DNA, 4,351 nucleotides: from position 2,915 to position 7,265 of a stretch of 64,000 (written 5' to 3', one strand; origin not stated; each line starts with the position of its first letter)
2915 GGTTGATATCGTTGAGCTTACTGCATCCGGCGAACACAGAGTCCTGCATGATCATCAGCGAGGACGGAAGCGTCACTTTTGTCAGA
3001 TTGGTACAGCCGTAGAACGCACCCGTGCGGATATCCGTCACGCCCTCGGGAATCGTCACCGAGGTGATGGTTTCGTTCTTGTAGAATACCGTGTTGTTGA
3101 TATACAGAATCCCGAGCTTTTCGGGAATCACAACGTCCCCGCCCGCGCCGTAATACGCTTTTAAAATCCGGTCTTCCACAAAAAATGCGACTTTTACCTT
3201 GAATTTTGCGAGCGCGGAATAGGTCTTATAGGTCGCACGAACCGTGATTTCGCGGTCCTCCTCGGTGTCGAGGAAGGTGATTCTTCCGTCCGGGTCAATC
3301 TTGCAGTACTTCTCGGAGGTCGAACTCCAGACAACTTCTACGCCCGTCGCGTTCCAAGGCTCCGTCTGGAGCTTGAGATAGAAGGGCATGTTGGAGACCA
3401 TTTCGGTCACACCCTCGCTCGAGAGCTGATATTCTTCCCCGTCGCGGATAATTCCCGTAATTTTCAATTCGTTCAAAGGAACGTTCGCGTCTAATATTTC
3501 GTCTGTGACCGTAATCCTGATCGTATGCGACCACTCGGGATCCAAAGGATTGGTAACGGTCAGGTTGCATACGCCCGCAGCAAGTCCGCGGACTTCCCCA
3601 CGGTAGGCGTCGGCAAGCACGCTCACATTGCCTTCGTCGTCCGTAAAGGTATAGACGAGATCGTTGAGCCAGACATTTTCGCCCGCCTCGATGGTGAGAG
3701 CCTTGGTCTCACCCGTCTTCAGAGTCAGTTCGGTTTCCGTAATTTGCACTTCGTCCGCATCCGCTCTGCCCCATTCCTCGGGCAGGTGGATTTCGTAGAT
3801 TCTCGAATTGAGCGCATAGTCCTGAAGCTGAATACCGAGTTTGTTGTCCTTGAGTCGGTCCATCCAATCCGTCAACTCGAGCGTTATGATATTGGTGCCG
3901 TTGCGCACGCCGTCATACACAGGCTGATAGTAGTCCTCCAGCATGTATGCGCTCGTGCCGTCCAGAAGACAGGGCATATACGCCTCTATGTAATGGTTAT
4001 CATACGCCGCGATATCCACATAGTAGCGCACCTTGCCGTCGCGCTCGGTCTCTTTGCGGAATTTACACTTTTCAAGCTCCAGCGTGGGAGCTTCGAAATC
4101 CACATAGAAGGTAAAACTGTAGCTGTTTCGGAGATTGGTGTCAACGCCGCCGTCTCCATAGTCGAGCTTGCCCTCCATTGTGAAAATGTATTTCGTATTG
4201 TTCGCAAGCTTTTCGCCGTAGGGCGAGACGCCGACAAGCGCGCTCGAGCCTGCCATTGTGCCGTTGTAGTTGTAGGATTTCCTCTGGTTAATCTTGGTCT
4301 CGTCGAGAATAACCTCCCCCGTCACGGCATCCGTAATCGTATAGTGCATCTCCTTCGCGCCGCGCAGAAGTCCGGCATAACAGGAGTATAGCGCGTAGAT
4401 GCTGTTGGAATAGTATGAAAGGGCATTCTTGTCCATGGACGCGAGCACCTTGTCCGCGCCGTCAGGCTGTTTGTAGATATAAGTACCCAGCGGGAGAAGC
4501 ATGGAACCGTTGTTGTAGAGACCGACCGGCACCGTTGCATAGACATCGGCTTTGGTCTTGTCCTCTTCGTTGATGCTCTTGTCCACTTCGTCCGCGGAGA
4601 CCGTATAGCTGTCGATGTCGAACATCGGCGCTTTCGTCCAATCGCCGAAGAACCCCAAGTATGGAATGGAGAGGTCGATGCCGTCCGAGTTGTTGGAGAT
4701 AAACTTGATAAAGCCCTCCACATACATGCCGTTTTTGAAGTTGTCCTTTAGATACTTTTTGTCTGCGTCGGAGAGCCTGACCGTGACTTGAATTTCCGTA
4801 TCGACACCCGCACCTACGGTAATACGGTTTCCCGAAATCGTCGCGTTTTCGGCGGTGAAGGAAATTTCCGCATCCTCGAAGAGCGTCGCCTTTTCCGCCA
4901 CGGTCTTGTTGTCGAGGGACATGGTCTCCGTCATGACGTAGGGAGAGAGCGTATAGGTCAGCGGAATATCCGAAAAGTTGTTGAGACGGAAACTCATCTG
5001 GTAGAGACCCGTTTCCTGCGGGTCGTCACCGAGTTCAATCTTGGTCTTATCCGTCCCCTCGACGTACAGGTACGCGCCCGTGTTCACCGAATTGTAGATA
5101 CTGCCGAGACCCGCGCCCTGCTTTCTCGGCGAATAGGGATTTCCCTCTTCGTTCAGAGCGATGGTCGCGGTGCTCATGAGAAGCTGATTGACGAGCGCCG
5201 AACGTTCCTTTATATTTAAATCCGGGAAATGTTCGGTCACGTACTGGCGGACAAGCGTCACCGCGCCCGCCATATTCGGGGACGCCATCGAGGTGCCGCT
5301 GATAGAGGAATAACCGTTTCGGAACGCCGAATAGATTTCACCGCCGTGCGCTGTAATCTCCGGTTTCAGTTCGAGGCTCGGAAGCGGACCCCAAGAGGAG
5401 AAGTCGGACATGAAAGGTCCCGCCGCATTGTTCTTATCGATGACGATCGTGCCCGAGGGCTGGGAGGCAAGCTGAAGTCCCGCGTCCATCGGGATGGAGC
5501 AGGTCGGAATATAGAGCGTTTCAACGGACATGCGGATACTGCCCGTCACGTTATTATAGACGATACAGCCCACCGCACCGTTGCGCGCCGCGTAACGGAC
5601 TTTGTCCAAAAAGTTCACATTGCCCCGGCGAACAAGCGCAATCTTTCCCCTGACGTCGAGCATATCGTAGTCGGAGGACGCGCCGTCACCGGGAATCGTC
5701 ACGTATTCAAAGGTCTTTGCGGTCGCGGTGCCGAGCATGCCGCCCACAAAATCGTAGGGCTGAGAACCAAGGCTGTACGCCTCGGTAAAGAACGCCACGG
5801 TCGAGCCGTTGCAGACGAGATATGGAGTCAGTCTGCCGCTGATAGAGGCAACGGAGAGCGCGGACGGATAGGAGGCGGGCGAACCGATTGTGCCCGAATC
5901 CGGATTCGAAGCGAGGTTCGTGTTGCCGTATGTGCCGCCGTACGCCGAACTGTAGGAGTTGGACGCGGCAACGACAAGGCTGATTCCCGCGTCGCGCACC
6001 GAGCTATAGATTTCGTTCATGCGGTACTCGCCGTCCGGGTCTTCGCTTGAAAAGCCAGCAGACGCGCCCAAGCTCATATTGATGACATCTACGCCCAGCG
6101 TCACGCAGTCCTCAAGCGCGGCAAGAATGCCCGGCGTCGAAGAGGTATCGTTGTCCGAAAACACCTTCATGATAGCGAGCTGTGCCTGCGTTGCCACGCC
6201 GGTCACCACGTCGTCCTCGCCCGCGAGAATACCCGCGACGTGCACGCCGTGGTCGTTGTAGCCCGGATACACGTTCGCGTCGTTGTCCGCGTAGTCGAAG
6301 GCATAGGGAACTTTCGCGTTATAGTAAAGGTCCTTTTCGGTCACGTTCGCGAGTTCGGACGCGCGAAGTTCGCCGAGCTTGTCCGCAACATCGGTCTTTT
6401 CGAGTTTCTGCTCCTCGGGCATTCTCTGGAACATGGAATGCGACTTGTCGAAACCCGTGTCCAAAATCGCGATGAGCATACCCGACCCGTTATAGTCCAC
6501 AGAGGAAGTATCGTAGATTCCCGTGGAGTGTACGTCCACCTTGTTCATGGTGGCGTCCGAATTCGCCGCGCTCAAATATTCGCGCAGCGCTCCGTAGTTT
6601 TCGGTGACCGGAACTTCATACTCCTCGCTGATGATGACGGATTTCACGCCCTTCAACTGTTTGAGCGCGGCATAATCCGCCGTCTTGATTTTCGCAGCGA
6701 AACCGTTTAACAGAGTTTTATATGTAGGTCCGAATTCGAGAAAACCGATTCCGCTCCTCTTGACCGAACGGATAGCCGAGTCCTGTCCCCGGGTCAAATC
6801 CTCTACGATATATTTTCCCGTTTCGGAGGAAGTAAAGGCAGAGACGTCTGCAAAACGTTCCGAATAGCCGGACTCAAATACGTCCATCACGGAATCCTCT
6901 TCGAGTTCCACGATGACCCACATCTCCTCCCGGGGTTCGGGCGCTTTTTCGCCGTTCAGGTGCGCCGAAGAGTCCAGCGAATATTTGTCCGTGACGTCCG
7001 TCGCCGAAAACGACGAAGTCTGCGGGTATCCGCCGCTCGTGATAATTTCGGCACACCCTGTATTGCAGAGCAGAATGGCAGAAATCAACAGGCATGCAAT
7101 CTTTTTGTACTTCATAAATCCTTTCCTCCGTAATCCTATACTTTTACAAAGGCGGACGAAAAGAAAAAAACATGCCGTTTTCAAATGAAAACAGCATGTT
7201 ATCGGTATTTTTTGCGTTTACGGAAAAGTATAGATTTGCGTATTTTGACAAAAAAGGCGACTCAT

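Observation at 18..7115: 2365-aa fusion of an S8/PA-domain peptidase with a BspA-type LRR array of about 850 aa, apparently anchored at both ends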

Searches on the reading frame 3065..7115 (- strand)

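Call 8: search_solved_structures(query=window:3065-7115:-, show_alignments=2, max_evalue=0.00001)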
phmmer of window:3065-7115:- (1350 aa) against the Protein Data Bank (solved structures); distinct sequences matched with E-value up to 0.00001: 72 (the best 60 are shown).
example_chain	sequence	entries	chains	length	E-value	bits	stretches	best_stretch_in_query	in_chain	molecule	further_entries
7edd_A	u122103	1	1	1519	2.4e-72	247.4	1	202-860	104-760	C5a peptidase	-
5xyr_A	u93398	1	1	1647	1.6e-66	228.1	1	284-860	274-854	Chemokine protease C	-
5xya_A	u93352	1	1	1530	1.7e-66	228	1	284-860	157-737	Chemokine protease C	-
6vjb_A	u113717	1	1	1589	4.4e-65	223.3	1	284-860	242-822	Putative cell envelope proteinase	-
5xxz_A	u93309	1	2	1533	8.4e-65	222.4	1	285-860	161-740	Chemokine protease C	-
31mr_B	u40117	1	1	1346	1e-63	218.8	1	284-860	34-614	Cell envelope proteinase A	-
1xf1_A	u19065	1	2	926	7e-63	216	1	209-831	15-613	C5a peptidase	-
8bty_A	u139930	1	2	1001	9e-63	215.7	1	208-831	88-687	C5a peptidase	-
3eif_A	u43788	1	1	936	9.1e-62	212.3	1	209-831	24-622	C5a peptidase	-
7yzx_A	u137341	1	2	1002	1.4e-61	211.7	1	208-831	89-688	C5a peptidase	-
7bj3_A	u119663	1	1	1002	3.6e-61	210.4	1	208-831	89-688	C5a peptidase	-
8jmw_A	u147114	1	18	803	9.8e-37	129.4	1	285-723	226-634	S8 family serine peptidase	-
3qtl_A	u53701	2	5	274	7.7e-12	47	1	286-426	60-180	Subtilisin-like serin protease | KerA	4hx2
4gi3_A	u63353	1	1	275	7.8e-12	46.9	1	286-426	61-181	KerA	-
6f9m_A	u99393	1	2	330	9.3e-12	46.7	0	278-392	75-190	Serine protease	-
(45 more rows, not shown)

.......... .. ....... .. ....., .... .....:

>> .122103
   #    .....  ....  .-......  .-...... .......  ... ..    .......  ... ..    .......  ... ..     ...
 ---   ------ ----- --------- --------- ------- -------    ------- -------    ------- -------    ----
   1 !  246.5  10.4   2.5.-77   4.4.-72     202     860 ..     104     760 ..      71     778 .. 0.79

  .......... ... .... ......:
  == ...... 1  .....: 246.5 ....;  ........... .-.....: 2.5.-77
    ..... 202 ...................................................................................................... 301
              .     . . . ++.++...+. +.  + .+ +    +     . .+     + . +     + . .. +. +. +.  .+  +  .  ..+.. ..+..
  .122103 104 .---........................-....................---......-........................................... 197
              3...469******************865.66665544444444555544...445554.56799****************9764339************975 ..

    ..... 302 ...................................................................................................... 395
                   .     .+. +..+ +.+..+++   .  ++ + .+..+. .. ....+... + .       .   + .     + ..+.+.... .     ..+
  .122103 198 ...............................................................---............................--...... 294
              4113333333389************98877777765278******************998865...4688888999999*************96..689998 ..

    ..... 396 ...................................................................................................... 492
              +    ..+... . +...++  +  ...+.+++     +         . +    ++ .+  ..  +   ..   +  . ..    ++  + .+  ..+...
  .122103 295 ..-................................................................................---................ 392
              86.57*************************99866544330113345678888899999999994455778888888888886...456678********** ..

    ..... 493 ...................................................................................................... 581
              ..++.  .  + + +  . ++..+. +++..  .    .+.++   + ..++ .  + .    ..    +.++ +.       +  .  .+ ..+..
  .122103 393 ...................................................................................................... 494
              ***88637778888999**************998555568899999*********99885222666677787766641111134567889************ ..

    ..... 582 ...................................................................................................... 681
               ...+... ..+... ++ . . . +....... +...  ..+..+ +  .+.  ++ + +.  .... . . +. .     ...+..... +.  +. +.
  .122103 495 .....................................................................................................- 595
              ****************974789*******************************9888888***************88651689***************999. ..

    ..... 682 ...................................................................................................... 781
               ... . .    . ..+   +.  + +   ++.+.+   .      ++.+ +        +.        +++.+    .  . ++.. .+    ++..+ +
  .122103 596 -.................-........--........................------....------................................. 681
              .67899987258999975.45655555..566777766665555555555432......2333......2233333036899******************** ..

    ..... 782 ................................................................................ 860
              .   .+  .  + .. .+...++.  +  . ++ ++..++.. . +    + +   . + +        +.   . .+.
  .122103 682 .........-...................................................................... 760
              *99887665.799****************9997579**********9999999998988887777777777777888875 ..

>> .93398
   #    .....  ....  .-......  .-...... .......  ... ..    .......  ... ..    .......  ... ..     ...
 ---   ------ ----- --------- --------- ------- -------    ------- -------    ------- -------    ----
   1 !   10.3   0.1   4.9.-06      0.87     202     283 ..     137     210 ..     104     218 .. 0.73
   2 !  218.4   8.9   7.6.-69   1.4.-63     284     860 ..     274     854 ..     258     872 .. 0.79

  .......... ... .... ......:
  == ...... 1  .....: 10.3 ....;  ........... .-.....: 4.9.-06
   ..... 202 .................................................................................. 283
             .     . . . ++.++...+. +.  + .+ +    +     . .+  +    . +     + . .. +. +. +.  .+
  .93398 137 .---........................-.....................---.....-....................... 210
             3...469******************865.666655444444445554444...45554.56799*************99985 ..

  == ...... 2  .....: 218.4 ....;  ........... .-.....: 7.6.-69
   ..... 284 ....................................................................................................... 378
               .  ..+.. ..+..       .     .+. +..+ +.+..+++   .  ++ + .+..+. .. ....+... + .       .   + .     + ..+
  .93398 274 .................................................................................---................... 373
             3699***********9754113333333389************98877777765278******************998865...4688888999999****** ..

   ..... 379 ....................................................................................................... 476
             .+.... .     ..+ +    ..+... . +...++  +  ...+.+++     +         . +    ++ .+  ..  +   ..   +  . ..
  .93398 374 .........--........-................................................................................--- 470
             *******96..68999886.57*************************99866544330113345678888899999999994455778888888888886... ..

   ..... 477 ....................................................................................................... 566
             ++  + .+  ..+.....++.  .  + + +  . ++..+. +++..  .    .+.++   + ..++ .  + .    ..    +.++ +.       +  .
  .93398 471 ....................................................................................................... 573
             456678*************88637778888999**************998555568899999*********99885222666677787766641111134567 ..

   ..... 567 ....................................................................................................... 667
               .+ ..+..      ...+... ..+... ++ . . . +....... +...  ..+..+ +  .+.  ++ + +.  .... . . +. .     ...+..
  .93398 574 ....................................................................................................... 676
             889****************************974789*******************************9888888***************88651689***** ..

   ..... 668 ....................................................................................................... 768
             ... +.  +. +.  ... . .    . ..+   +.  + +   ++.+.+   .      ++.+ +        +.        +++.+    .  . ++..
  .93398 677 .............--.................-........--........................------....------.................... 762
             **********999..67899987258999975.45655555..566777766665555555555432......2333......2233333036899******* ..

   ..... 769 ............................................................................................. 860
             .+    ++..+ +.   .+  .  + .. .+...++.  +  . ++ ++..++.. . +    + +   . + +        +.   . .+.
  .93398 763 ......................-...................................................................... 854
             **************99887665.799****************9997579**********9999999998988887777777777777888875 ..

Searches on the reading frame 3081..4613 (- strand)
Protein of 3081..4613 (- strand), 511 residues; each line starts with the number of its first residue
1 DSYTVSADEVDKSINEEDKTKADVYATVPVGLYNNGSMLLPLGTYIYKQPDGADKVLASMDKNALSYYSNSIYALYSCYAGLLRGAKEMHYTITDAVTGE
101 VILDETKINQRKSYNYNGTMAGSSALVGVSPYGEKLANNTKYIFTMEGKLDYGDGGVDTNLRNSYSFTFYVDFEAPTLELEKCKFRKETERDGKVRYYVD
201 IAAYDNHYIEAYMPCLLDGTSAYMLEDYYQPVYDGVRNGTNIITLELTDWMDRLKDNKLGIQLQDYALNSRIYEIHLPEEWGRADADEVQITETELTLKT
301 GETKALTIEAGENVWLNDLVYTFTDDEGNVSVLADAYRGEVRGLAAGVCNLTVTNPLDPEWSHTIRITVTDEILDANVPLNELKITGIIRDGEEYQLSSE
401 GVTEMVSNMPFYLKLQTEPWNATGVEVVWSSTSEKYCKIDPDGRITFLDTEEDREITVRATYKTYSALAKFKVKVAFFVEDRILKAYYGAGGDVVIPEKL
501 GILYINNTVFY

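Call 64: predict_structure(alignment_id=A4)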
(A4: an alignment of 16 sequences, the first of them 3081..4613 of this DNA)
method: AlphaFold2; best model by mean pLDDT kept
length: 511 residues; sequences in the alignment: 16
mean_pLDDT: 71.5   pTM: 0.46
mean pLDDT of the five models: 71.5, 70.0, 69.4, 69.1, 66.0
residues with pLDDT >= 90: 39; 70-90: 300; 50-70: 82; < 50: 90
segments of 3 or more residues with pLDDT < 50: 1-44, 46-52, 56-58, 74-84, 112-124, 153-159
pLDDT, mean of each block of 10 residues (from residue 1): 35 41 34 42 48 48 61 45 60 88 79 41 54 80 77 47 67 86 88 83 86 81 73 78 87 80 82 86 64 87 82 66 69 68 84 82 89 70 84 67 68 84 85 89 85 83 85 79 74 73 75 64
secondary structure, 60 per line:
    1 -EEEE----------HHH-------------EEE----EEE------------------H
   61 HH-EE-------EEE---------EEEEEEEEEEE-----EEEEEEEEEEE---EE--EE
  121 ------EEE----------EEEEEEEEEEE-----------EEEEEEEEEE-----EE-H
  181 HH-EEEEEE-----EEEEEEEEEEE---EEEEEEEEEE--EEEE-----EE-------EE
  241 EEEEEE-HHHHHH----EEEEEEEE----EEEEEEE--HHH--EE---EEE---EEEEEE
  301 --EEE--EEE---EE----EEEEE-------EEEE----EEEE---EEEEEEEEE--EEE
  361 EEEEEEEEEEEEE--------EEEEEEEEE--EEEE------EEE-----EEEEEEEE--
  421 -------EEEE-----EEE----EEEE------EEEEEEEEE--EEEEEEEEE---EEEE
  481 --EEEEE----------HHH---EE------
elements in order: E2-5 E32-34 E39-41 E73-75 E85-95 E101-111 E127-129 E140-150 E162-171 E184-189 E195-205 E209-218 E221-224 E239-246 H248-253 E258-265 E270-276 E289-291 E295-300 E303-305 E308-310 E320-324 E332-335 E340-343 E347-355 E358-373 E382-390 E393-396 E403-405 E411-418 E428-431 E437-439 E444-447 E454-462 E465-473 E477-480 E483-487

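Call 68: fold_search(model_id=the predicted structure, library=pdb)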
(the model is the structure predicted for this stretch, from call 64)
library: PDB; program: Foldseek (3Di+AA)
matches with E <= 10: 1355; with E <= 0.001: 205
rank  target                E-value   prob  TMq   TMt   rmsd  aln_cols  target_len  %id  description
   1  1cwv                  5.0e-11  1.00  0.16  0.17  32.3       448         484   13  CRYSTAL STRUCTURE OF INVASIN: A BACTERIAL INTEGRIN-BINDING PROTEIN (released 1999-10-13)
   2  7stz_C                4.0e-09  1.00  0.15  0.14  37.4       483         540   14  Crystal Structure of Human E-cadherin EC1-5 bound by mouse monoclonal antibody Fab mAb-1_19A11 (released 2022-01-26)
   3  3q2v_B                1.2e-08  1.00  0.15  0.17  36.8       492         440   12  Crystal structure of mouse E-cadherin ectodomain (released 2011-04-06)
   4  3q2v_A                1.5e-08  1.00  0.13  0.13  37.0       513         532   12  Crystal structure of mouse E-cadherin ectodomain (released 2011-04-06)
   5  7ok5_A                1.8e-08  1.00  0.14  0.12  18.1       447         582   11  Crystal structure of mouse neurofascin 155 immunoglobulin domains (released 2022-12-14)
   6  8cem_F                2.0e-08  1.00  0.15  0.12  19.8       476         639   11  Structure of bovine native C3, re-refinement (released 2023-04-05)
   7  8gyr_A                2.1e-08  1.00  0.14  0.35  12.4       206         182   17  Crystal structure of a variable region segment of Leptospira host-interacting outer surface protein, LigA (released 2023-06-28)
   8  5eqx_A                2.8e-08  1.00  0.15  0.16  32.3       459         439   12  Crystal structure of human Desmoglein-3 ectodomain (released 2016-06-15)
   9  8gyr_B                3.4e-08  1.00  0.14  0.35  12.1       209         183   18  Crystal structure of a variable region segment of Leptospira host-interacting outer surface protein, LigA (released 2023-06-28)
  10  8cem_E                3.8e-08  1.00  0.15  0.13  20.2       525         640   12  Structure of bovine native C3, re-refinement (released 2023-04-05)
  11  4x83_A                4.0e-08  1.00  0.16  0.19  23.1       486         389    8  Crystal structure of Dscam1 isoform 7.44, N-terminal four Ig domains (released 2015-12-16)
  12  8cml_E                4.2e-08  1.00  0.14  0.12  19.6       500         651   12  Cryo-EM structure of complement C5 in complex with nanobodies UNbC5-1 and UNbC5-2 (released 2023-09-27)
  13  2qki_A                7.1e-08  1.00  0.15  0.13  20.4       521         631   10  Human C3c in complex with the inhibitor compstatin (released 2007-08-14)
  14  5oj2_B                8.3e-08  1.00  0.18  0.14  24.4       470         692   12  Crystal structure of the chicken MDGA1 ectodomain (released 2017-08-23)
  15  7r5k_10               9.2e-08  1.00  0.14  0.06  33.8       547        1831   11  Human nuclear pore complex (constricted) (released 2022-06-22)
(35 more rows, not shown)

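Call 87: search_protein_families(library=pfam, proteins=[window:3081-4613:-], max_evalue=10)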
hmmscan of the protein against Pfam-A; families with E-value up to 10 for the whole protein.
window:3081-4613:- (511 aa): 5 families
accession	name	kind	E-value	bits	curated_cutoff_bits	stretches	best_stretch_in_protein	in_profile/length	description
PF02368.24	Big_2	-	0.0067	16.8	22.8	1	287-354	3-67/79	Bacterial Ig-like domain (group 2)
PF03413.25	PepSY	-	0.016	16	24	1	311-343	27-58/60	Peptidase propeptide and YPEB domain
PF09101.17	Exotox-A_bind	-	0.017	14.9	20.5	1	87-141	78-132/274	Exotoxin A binding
PF20578.4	aBig_2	-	0.068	13.4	27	1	421-475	31-86/89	Atrophied bacterial Ig domain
PF23374.1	Fn3_arc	-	1.8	9.1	28.9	0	440-463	51-74/78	Archaeal fibronectin-III type-like domain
